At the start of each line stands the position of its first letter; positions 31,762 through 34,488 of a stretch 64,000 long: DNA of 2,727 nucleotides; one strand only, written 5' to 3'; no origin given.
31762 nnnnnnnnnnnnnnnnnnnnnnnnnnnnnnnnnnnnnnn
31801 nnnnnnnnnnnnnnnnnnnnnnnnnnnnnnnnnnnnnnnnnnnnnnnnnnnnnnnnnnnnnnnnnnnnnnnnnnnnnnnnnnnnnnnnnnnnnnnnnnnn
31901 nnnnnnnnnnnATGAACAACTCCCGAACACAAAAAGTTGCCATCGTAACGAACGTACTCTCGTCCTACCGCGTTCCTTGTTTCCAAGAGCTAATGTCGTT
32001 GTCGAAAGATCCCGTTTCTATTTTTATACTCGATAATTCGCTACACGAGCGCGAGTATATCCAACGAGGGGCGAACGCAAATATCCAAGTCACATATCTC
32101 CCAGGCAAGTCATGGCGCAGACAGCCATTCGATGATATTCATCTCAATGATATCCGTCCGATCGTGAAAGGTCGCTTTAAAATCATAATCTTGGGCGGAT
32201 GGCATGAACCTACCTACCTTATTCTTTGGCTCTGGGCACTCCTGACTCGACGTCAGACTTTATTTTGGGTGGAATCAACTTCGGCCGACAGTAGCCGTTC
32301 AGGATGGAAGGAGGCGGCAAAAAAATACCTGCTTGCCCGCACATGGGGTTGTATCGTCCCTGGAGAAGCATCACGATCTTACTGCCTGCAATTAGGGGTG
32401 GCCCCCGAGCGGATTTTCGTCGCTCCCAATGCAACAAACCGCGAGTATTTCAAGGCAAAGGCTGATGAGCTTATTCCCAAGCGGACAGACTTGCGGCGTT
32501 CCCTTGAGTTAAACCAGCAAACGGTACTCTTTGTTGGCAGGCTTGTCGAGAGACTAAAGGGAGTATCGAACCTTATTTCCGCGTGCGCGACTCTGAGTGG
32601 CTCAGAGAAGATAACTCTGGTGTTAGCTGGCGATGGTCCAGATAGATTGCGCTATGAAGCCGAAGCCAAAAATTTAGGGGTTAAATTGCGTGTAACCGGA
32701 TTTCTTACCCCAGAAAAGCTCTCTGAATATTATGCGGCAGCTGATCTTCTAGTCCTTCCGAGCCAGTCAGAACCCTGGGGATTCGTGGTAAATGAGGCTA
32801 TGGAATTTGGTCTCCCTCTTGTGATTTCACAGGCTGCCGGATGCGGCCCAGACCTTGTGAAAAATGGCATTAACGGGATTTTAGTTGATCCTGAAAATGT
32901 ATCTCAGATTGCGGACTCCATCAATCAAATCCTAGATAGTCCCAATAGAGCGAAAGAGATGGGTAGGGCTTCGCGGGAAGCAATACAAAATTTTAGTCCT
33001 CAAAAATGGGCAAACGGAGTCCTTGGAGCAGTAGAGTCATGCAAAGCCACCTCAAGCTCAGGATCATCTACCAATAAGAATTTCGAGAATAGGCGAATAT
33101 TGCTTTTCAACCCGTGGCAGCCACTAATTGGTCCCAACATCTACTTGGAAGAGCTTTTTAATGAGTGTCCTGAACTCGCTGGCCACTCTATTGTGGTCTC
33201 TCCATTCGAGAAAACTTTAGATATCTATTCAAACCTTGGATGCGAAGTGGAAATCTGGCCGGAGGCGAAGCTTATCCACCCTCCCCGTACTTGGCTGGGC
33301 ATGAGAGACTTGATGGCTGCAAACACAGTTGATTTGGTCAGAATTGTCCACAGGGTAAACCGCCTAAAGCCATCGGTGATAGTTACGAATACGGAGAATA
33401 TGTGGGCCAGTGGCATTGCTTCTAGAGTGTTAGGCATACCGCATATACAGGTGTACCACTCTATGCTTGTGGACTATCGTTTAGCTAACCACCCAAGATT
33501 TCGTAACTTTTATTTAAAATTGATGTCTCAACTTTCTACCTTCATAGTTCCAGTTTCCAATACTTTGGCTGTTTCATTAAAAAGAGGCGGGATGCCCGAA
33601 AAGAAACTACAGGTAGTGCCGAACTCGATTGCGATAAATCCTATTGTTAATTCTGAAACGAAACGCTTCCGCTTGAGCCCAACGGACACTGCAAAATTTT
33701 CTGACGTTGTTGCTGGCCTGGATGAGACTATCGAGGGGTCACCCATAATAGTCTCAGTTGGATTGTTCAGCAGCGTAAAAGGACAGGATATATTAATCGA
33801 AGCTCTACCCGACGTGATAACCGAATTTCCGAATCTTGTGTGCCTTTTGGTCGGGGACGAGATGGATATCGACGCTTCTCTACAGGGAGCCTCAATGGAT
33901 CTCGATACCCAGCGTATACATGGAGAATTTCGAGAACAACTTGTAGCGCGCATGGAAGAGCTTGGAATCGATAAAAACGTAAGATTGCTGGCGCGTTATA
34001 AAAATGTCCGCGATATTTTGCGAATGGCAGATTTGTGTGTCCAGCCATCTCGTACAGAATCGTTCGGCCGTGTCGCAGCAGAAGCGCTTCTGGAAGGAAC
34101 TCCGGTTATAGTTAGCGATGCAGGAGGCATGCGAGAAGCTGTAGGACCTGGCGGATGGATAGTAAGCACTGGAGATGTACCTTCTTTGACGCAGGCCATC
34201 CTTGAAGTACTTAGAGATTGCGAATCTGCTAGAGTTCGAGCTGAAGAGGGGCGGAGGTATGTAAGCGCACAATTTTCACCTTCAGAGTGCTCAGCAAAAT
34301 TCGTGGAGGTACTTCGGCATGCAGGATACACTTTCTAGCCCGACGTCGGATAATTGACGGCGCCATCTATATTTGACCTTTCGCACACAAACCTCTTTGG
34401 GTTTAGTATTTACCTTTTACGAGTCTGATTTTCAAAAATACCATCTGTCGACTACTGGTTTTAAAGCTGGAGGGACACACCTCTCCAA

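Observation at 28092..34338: Translationally coupled methyltransferase / 934-aa orphan / double-GT operon: candidate undescribed exopolysaccharide module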

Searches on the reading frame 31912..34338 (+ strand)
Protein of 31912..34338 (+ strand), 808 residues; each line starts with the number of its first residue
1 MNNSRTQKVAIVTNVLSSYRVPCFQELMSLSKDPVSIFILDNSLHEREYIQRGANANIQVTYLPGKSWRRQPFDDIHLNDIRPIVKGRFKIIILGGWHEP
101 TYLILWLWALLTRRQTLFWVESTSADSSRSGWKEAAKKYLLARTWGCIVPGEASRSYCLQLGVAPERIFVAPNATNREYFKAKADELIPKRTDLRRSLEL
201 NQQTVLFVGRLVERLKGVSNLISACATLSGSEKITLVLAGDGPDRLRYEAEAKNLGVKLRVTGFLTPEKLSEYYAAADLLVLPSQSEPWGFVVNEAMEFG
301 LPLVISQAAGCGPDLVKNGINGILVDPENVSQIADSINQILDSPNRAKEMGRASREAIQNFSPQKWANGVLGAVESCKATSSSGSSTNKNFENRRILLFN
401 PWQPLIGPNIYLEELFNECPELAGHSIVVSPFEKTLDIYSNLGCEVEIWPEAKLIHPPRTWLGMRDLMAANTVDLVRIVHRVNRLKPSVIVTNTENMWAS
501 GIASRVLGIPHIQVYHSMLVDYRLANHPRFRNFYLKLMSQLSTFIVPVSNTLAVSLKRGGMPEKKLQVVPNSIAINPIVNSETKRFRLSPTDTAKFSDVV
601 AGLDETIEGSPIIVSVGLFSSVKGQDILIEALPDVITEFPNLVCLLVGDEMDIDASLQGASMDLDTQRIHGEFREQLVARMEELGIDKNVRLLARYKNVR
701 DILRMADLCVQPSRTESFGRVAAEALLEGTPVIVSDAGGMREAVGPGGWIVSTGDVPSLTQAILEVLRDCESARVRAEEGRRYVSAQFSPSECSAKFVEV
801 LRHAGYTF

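Call 4: search_protein_families(library=pfam, proteins=[window:31912-34338:+], max_evalue=0.1)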
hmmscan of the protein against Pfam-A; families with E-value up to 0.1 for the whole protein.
window:31912-34338:+ (808 aa): 7 families
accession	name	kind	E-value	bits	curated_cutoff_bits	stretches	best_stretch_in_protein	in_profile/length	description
PF00534.26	Glycos_transf_1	-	2.4e-71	239.2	26.4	2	197-356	8-171/172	Glycosyl transferases group 1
PF13692.12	Glyco_trans_1_4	-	1.6e-58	197.4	27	2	203-342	2-141/142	Glycosyl transferases group 1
PF20706.3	GT4-conflict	-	5.3e-27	95.2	26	2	196-365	191-380/385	Family 4 Glycosyltransferase in conflict systems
PF13439.12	Glyco_transf_4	-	8.8e-18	65.3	28.5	2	441-573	37-166/170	Glycosyltransferase Family 4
PF13579.12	Glyco_trans_4_4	-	2.8e-13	51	29.7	2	458-571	48-157/158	Glycosyl transferase 4-like domain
PF13524.12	Glyco_trans_1_2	-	2.8e-05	24.5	25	0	232-360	13-132/144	Glycosyl transferase-like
PF00982.27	Glyco_transf_20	-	0.0049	16.1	32.5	1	300-371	399-468/473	Glycosyltransferase family 20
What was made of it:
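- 31912..33036 (+): GT4 module 1 of the 808-aa fusion protein (aa 1-375). Pfam Glycos_transf_1 matches two stretches, the best at aa 197-356 (call 4).
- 33097..34338 (+): GT4 module 2 (aa 396-808). Pfam Glyco_transf_4 at aa 441-573 plus a second Glycos_transf_1 stretch (call 4).
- On GT4 glycosyltransferases (GT-B fold, Pfam Glycos_transf_1 / Glyco_transf_4): Glycos_transf_1 scores 239 bits over 2 stretches, and Glyco_transf_4 matches 2 stretches (call 4).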

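Call 5: search_protein_families(library=ncbifam, proteins=[window:31912-34338:+], max_evalue=0.1)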
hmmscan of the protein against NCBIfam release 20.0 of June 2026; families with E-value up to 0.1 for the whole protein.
window:31912-34338:+ (808 aa): 52 families (the best 25 are shown)
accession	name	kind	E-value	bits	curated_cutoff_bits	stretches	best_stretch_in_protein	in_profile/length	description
TIGR03999.1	thiol_BshA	equivalog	5.2e-48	163.8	273.7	2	168-366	169-362/375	N-acetyl-alpha-D-glucosaminyl L-malate synthase BshA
NF041876.1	EPS_EpsE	equivalog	1.6e-43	149.5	400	2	201-362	213-381/389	exopolysaccharide biosynthesis GT4 family glycosyltransferase EpsE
TIGR03088.1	stp2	hypoth_equivalog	2.7e-43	148.4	409.05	2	161-366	155-362/374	TIGR03088 family PEP-CTERM/XrtA system glycosyltransferase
TIGR03449.1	mycothiol_MshA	equivalog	2.2e-39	135.6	462.5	2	195-372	213-398/406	D-inositol-3-phosphate glycosyltransferase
TIGR02149.1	glgA_Coryne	subfamily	1.1e-35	123.6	302.4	2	153-365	154-378/391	glycogen synthase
TIGR04157.1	glyco_rSAM_CFB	subfamily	5.3e-33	114.6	400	3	165-358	192-389/406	TIGR04157 family glycosyltransferase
TIGR04063.1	stp3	hypoth_equivalog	1.1e-31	110.1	442.05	2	155-369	169-384/397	TIGR04063 family PEP-CTERM/XrtA system glycosyltransferase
NF038295.1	EPS_HpsP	equivalog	2.2e-31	109.2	550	2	193-369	198-379/388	hormogonium polysaccharide biosynthesis glycosyltransferase HpsP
NF047684.1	TeichurnBiosyTuaC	equivalog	8.3e-31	107.3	550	2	190-362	205-374/391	teichuronic acid biosynthesis protein TuaC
NF053787.1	GlcN_PG_synth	equivalog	2.6e-29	102.2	480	3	191-361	184-342/361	N-acetylglucosaminyl phosphatidylglycerol synthase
NF012028.0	PRK15484.1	subfamily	1.3e-28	100.2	618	2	147-362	143-363/380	lipopolysaccharide N-acetylglucosaminyltransferase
TIGR04047.1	MSMEG_0565_glyc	hypoth_equivalog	8.5e-25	87.6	259.85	2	170-367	163-364/373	MSMEG_0565 family glycosyltransferase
NF046085.1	XrtY_assoc_Gly1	equivalog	2.7e-23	82.5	400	2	188-361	204-368/387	XrtY-associated glycosyltransferase XYAG1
TIGR02095.1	glgA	subfamily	1.3e-20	73.5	328.45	2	179-357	267-456/477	glycogen/starch synthase, ADP-glucose type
NF007396.0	PRK09922.1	equivalog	1.2e-19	70.4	385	1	200-361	180-342/361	lipopolysaccharide 1,6-galactosyltransferase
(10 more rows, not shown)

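Call 24: find_encoding_contigs(protein=window:31912-34335:+, flank=10000, max_places=4)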
Protein window:31912-34335:+ (808 aa): 3 contigs read that carry it; 2 places shown.
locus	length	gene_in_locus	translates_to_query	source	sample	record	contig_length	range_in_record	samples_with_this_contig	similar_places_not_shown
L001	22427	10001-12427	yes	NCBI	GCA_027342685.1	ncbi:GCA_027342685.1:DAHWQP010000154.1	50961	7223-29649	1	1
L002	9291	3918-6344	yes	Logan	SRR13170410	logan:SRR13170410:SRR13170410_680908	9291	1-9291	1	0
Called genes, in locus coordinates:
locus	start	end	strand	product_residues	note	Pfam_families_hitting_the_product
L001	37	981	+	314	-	PF05050:Methyltransf_21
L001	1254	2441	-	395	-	PF00534:Glycos_transf_1, PF20706:GT4-conflict (weak), PF13692:Glyco_trans_1_4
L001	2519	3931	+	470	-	PF01663:Phosphodiest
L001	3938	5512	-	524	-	PF01663:Phosphodiest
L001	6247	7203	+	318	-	PF13489:Methyltransf_23, PF08241:Methyltransf_11, PF08242:Methyltransf_12, PF13649:Methyltransf_25, PF13847:Methyltransf_31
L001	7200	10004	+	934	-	-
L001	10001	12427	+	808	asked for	PF20706:GT4-conflict, PF00534:Glycos_transf_1, PF13692:Glyco_trans_1_4, PF13439:Glyco_transf_4, PF13579:Glyco_trans_4_4 (weak), PF00534:Glycos_transf_1, PF20706:GT4-conflict, PF13692:Glyco_trans_1_4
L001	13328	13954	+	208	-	-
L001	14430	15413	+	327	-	PF00106:adh_short, PF04321:RmlD_sub_bind, PF05368:NmrA (weak), PF01073:3Beta_HSD, PF01370:Epimerase, PF02719:Polysacc_synt_2, PF13460:NAD_binding_10, PF16363:GDP_Man_Dehyd, +2 more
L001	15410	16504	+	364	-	PF01041:DegT_DnrJ_EryC1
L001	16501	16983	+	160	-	PF13302:Acetyltransf_3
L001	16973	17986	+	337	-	-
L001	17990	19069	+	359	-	PF03102:NeuB, PF08666:SAF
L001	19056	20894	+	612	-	-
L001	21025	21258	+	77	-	-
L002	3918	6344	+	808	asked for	PF20706:GT4-conflict, PF00534:Glycos_transf_1, PF13692:Glyco_trans_1_4, PF13439:Glyco_transf_4, PF13579:Glyco_trans_4_4 (weak), PF00534:Glycos_transf_1, PF20706:GT4-conflict, PF13692:Glyco_trans_1_4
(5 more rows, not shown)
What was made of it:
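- Checked: The public annotation calls it as 318 aa (call 24), which makes the upstream spacer 734 nt.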

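Call 26: search_protein_families(library=padloc, proteins=[window:31912-34338:+], max_evalue=0.01)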
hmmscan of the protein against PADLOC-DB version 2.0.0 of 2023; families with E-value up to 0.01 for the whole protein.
window:31912-34338:+ (808 aa): 0 families

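Call 73: search_solved_structures(query=window:31912-34335:+, max_evalue=1e-10)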
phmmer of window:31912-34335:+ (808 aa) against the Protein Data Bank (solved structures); distinct sequences matched with E-value up to 1e-10: 8.
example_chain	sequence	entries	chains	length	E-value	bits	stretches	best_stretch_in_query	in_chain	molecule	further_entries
6kih_A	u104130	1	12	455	1.4e-19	73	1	166-360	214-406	Tll1590 protein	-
6tvp_A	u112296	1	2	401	2.6e-15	58.9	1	164-366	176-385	Alpha-maltose-1-phosphate synthase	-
3c4q_A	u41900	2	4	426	4.4e-15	58.1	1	156-366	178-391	Predicted glycosyltransferases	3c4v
3c48_A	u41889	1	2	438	5.6e-15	57.8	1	156-366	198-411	Predicted glycosyltransferases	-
2jjm_A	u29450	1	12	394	4.4e-14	54.8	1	192-363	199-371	GLYCOSYL TRANSFERASE, GROUP 1 FAMILY PROTEIN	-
3mbo_A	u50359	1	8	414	4.9e-14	54.7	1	192-363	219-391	Glycosyltransferase, group 1 family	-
5d00_A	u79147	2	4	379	9.5e-14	53.7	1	202-365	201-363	N-acetyl-alpha-D-glucosaminyl L-malate synthase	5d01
2iv7_A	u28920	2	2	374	3.1e-11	45.4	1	165-347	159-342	LIPOPOLYSACCHARIDE CORE BIOSYNTHESIS PROTEIN RFAG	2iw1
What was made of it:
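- On GT4 glycosyltransferases (GT-B fold, Pfam Glycos_transf_1 / Glyco_transf_4): PDB relatives are GT4 enzymes (call 73).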
